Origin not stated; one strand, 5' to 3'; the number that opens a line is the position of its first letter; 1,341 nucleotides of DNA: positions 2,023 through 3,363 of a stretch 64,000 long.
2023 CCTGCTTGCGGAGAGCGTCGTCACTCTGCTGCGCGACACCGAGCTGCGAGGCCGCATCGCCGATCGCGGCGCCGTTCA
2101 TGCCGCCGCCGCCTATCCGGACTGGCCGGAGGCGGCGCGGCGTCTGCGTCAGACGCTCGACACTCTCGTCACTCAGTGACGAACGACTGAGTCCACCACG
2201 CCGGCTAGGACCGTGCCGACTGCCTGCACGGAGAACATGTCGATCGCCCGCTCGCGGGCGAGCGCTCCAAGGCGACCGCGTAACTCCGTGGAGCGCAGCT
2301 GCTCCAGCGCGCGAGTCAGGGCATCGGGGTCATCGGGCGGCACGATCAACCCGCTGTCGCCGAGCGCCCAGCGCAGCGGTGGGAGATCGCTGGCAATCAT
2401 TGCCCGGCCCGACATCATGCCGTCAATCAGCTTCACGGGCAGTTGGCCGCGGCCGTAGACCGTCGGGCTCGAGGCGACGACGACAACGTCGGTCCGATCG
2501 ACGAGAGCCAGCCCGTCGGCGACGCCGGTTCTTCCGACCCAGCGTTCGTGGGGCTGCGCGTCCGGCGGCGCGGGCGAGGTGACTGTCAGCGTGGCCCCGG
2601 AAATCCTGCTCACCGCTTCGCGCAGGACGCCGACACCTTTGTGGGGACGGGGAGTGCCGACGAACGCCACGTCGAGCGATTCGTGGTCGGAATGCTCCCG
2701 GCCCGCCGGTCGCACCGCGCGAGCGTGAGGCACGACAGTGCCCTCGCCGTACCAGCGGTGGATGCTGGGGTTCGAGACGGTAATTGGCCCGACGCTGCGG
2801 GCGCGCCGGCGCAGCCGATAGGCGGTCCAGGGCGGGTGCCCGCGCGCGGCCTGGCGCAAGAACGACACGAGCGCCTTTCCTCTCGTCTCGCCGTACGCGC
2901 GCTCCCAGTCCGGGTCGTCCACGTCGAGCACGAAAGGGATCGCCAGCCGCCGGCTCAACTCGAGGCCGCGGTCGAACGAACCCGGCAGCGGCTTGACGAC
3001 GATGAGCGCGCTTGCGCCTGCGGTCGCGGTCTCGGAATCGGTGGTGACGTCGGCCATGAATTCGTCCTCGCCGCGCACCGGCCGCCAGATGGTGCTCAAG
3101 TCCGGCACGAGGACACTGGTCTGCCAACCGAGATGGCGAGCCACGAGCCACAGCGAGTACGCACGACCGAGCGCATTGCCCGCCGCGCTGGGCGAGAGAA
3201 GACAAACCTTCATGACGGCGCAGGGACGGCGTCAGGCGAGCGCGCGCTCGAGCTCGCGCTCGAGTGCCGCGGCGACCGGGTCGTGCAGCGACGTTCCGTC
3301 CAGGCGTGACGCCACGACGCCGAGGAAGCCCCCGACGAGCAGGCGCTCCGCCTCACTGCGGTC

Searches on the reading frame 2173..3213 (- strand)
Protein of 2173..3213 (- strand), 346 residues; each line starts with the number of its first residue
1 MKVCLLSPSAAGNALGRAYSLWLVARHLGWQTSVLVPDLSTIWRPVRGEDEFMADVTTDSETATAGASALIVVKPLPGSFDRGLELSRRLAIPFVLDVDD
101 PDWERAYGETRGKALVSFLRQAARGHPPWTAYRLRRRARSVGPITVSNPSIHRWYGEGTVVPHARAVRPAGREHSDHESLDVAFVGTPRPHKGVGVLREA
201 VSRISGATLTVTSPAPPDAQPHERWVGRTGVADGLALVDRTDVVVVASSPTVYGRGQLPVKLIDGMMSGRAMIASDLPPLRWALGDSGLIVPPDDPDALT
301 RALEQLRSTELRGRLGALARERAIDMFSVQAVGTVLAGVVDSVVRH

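Call 87: find_homologous_proteins(query=window:2173-3213:-, max_evalue=1e-60)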
Query window:2173-3213:- (346 aa): 42 proteins with E <= 1e-60 among 8000 candidates.
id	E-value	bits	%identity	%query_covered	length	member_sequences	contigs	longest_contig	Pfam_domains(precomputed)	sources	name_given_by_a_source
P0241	6.2e-211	718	94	100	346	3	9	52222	PF00534.27,PF13692.13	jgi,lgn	jgi:glycosyltransferase involved in cell wall biosynthesis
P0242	1.7e-171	588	78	100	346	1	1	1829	PF00534.27,PF13692.13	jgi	jgi:hypothetical protein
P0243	1.8e-151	522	69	99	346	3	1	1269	PF00534.27,PF13692.13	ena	-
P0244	2.8e-150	518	72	95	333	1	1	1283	PF00534.27,PF13692.13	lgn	-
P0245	1.9e-129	450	67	90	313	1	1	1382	PF00534.27,PF13692.13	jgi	jgi:glycosyltransferase involved in cell wall biosynthesis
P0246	2.3e-126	440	67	90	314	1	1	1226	PF00534.27,PF13692.13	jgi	jgi:hypothetical protein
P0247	1.8e-105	371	53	97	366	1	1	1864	PF00534.27,PF13692.13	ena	-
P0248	9.4e-103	362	49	95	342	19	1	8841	PF00534.27,PF13524.13,PF13692.13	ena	-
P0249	1.7e-102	361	50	95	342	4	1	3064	PF00534.27,PF13692.13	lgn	-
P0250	3.8e-102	360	52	98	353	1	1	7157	PF00534.27,PF13692.13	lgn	-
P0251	5.8e-102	360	51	97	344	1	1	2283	PF00534.27,PF13692.13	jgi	jgi:glycosyltransferase involved in cell wall biosynthesis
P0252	4.7e-100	353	50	98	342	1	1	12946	PF00534.27,PF13692.13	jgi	jgi:glycosyltransferase involved in cell wall biosynthesis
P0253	1.5e-99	352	51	98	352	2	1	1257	PF00534.27,PF13692.13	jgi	jgi:glycosyltransferase involved in cell wall biosynthesis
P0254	1.5e-98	348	48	98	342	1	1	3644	PF00534.27,PF13692.13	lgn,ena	-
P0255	1.5e-98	348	49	95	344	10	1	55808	PF00534.27,PF13692.13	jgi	jgi:glycosyltransferase involved in cell wall biosynthesis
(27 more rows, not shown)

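Call 88: find_encoding_contigs(protein=P0241, flank=10000, max_places=9)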
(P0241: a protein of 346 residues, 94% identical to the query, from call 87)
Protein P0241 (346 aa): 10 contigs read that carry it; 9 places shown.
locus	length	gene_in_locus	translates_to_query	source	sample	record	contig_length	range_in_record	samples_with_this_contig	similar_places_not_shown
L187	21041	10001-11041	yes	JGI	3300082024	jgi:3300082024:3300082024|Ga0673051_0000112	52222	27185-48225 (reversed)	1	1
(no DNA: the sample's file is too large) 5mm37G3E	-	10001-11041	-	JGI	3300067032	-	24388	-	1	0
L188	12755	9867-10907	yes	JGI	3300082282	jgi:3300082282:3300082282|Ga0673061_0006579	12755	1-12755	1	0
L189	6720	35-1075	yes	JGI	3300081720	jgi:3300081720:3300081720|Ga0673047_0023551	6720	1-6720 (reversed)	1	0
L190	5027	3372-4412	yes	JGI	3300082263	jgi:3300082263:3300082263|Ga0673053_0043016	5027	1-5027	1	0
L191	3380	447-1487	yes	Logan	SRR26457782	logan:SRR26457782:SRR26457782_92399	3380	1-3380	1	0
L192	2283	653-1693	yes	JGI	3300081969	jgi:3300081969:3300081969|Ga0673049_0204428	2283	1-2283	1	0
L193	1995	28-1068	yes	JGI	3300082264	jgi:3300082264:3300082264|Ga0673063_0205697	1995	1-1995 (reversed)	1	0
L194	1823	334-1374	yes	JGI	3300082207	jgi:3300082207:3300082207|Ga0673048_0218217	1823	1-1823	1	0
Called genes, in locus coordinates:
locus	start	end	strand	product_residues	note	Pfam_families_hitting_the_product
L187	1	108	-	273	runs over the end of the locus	PF01697:Glyco_transf_92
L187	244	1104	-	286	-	PF01435:Peptidase_M48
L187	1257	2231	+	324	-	PF07730:HisKA_3, PF02518:HATPase_c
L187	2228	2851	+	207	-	PF00072:Response_reg, PF00196:GerE, PF04545:Sigma70_r4 (weak), PF08281:Sigma70_r4_2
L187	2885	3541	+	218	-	PF00578:AhpC-TSA, PF02630:SCO1-SenC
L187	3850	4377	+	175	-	PF02082:Rrf2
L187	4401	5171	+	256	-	PF00005:ABC_tran, PF02463:SMC_N (weak)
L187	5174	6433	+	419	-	PF00266:Aminotran_5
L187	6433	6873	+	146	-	PF01592:NifU_N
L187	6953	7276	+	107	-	PF00355:Rieske, PF13806:Rieske_2, PF22543:Rieske_4 (weak)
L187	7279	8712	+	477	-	PF19295:SufBD_N, PF01458:SUFBD_core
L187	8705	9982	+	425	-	PF19295:SufBD_N, PF01458:SUFBD_core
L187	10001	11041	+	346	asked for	PF00534:Glycos_transf_1 (faint), PF13692:Glyco_trans_1_4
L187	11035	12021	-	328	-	PF20706:GT4-conflict (faint), PF00534:Glycos_transf_1, PF13692:Glyco_trans_1_4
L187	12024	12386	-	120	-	-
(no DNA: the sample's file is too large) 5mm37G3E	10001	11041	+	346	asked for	PF00534:Glycos_transf_1 (faint), PF13692:Glyco_trans_1_4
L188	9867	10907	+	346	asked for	PF00534:Glycos_transf_1 (faint), PF13692:Glyco_trans_1_4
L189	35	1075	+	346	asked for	PF00534:Glycos_transf_1 (faint), PF13692:Glyco_trans_1_4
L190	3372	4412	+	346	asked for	PF00534:Glycos_transf_1 (faint), PF13692:Glyco_trans_1_4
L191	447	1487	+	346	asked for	PF00534:Glycos_transf_1 (faint), PF13692:Glyco_trans_1_4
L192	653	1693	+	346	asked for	PF00534:Glycos_transf_1 (faint), PF13692:Glyco_trans_1_4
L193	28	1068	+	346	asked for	PF00534:Glycos_transf_1 (faint), PF13692:Glyco_trans_1_4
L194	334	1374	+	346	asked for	PF00534:Glycos_transf_1 (faint), PF13692:Glyco_trans_1_4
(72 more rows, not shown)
